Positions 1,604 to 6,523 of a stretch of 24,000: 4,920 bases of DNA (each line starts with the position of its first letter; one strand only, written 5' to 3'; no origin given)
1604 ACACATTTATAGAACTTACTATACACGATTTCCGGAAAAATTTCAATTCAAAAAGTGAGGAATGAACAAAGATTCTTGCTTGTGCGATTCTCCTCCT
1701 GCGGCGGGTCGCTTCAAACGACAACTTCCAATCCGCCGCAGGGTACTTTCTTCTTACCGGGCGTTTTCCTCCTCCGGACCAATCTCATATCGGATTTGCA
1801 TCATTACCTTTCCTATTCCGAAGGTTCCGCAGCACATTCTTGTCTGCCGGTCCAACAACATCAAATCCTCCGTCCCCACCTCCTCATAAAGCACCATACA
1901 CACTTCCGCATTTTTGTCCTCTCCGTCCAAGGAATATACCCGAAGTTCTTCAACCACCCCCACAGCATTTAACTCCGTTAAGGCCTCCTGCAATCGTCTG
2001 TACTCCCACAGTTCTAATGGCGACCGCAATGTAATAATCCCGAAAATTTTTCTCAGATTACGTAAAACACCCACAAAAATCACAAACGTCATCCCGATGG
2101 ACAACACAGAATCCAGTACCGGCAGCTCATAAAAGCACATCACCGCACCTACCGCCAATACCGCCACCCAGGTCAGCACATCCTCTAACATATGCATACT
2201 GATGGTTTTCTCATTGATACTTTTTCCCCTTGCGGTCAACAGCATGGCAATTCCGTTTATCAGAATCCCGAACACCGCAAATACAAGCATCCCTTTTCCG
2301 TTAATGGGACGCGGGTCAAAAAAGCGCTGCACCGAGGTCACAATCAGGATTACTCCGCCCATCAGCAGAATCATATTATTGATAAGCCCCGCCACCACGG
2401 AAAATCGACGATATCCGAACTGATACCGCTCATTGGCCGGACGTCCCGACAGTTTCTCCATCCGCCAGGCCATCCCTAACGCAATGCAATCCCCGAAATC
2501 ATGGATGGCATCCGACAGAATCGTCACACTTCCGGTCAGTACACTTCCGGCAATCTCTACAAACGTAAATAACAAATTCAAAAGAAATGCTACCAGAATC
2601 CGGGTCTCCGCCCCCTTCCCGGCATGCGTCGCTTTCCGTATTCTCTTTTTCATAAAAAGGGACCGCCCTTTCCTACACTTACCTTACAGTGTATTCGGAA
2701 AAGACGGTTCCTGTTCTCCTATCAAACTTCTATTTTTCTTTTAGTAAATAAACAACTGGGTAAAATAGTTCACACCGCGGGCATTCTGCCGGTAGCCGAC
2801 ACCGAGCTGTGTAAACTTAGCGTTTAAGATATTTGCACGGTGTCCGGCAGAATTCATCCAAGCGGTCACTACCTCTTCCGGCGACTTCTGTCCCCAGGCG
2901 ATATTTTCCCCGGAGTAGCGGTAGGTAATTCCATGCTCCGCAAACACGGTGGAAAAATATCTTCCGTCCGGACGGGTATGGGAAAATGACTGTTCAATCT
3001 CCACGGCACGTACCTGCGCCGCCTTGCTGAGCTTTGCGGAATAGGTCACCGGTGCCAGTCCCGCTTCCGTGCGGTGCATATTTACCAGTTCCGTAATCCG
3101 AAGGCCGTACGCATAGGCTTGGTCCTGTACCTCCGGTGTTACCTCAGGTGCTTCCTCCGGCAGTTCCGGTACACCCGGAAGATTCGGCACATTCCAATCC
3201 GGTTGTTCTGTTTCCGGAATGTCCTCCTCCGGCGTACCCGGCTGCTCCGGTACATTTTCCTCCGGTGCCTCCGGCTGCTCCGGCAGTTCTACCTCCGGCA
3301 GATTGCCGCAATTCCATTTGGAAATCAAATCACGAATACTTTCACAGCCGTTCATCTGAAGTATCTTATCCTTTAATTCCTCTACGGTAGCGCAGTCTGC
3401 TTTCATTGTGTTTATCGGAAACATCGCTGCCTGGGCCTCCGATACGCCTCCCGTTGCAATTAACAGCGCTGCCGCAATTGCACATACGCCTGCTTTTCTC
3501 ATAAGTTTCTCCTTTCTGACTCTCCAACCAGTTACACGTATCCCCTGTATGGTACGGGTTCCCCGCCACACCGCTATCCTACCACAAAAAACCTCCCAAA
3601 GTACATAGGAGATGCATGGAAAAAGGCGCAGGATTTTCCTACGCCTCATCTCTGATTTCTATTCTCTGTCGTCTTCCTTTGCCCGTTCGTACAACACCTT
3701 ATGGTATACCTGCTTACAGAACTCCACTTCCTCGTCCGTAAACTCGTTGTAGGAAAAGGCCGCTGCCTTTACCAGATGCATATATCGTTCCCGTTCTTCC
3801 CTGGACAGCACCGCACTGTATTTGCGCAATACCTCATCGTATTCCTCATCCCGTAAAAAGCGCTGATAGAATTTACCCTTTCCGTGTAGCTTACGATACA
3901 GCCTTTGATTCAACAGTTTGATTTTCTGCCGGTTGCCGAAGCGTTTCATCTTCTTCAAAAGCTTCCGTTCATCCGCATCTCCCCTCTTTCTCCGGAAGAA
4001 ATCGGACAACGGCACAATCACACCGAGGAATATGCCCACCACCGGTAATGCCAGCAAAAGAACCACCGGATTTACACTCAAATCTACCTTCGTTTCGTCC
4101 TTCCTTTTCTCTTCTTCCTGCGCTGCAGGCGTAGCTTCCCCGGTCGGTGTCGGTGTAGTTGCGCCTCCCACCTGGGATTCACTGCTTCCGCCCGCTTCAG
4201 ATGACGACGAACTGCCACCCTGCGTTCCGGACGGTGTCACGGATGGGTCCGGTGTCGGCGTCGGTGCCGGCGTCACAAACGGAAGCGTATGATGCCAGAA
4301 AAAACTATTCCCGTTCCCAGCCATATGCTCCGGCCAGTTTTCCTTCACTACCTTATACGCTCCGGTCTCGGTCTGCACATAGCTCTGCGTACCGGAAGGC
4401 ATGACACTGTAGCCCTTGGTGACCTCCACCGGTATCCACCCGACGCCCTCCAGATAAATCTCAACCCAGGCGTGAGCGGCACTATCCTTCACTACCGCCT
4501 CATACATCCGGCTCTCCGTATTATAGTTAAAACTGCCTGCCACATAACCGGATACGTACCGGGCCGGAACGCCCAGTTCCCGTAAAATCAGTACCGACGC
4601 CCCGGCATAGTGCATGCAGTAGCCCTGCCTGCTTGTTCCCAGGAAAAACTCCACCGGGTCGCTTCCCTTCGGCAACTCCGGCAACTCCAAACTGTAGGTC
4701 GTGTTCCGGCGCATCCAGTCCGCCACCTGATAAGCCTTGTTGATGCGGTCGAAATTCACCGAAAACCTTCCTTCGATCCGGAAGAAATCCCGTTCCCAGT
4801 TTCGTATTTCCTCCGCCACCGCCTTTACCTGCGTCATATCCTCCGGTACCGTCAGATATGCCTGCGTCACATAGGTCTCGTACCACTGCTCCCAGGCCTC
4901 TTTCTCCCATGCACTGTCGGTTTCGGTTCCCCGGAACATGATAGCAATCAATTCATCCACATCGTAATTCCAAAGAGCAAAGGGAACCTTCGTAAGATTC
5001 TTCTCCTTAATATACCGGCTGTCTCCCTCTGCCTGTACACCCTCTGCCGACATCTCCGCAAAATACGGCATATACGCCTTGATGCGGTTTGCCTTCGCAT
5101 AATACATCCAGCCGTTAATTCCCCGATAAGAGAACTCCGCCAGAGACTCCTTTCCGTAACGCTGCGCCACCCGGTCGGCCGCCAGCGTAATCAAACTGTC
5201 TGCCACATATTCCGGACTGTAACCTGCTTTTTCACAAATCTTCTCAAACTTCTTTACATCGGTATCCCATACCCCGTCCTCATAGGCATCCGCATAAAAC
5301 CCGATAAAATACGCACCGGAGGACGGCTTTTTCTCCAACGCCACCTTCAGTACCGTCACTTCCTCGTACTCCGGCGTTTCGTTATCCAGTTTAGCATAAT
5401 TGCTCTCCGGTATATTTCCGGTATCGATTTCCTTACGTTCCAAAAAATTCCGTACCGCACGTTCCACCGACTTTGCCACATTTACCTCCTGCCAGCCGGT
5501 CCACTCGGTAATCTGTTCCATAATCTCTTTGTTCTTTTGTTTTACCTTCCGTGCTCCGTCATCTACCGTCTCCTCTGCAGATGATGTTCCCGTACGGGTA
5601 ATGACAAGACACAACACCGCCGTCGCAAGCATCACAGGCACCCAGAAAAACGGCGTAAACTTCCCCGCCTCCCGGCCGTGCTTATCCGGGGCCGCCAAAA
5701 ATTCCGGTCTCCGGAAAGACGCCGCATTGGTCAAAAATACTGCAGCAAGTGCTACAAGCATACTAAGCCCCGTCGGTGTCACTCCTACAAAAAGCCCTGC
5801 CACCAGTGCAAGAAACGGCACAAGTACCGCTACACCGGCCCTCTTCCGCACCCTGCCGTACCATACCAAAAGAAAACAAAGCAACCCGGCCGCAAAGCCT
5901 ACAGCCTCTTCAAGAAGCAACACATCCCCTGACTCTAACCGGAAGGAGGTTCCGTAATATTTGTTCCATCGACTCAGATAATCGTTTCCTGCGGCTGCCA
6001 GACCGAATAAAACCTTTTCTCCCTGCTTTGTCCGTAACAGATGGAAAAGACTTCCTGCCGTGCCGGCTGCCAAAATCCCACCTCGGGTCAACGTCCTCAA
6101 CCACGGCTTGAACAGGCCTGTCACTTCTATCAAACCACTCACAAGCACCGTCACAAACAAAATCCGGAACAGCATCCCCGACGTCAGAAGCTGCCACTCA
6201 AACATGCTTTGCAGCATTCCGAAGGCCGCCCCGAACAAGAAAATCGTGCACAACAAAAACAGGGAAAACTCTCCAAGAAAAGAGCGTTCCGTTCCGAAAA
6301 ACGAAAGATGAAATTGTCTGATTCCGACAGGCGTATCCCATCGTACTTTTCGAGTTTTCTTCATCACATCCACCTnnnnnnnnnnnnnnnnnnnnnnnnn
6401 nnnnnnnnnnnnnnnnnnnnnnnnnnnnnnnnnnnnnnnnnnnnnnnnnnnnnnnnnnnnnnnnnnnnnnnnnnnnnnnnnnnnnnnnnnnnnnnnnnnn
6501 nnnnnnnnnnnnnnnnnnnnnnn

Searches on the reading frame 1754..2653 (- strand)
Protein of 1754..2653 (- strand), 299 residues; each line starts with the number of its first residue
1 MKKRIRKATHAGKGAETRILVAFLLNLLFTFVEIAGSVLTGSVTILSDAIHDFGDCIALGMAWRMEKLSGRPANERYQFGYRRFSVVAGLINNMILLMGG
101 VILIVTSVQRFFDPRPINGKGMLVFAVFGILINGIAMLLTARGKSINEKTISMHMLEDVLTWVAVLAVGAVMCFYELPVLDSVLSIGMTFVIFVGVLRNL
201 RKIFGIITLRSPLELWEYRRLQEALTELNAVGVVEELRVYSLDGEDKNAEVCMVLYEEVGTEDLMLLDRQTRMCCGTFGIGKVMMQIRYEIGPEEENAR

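Call 64: search_protein_families(library=pfam, proteins=[window:1754-2653:-], max_evalue=0.00001)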
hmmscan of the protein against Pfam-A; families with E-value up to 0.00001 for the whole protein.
window:1754-2653:- (299 aa): 1 family
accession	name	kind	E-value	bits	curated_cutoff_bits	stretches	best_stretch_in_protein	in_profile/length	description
PF01545.26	Cation_efflux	-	7.1e-39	134.1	26.6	1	19-203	1-193/198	Cation efflux family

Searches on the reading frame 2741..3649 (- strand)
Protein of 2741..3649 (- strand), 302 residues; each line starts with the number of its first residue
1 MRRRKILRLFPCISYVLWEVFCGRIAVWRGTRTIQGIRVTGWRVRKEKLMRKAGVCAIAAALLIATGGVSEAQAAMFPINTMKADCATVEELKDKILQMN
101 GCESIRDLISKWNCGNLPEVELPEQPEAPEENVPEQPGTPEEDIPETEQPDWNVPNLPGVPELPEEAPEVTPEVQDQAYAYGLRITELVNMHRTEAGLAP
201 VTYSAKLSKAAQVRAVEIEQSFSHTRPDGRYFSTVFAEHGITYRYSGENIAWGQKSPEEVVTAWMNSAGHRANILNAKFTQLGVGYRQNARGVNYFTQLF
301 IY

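Call 64: search_protein_families(library=pfam, proteins=[window:2741-3649:-], max_evalue=0.00001)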
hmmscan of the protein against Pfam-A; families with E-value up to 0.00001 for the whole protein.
window:2741-3649:- (302 aa): 1 family
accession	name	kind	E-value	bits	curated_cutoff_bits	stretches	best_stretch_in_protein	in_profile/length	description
PF00188.32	CAP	-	4.3e-21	76.4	21.1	1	187-300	2-117/117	Cysteine-rich secretory protein family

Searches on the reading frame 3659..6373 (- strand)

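Call 64: search_protein_families(library=pfam, proteins=[window:3659-6373:-], max_evalue=0.00001)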
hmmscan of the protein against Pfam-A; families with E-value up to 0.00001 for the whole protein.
window:3659-6373:- (904 aa): 1 family
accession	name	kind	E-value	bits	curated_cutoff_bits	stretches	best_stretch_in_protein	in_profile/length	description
PF01841.26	Transglut_core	-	8.7e-24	84.3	23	1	543-650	14-107/108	Transglutaminase-like superfamily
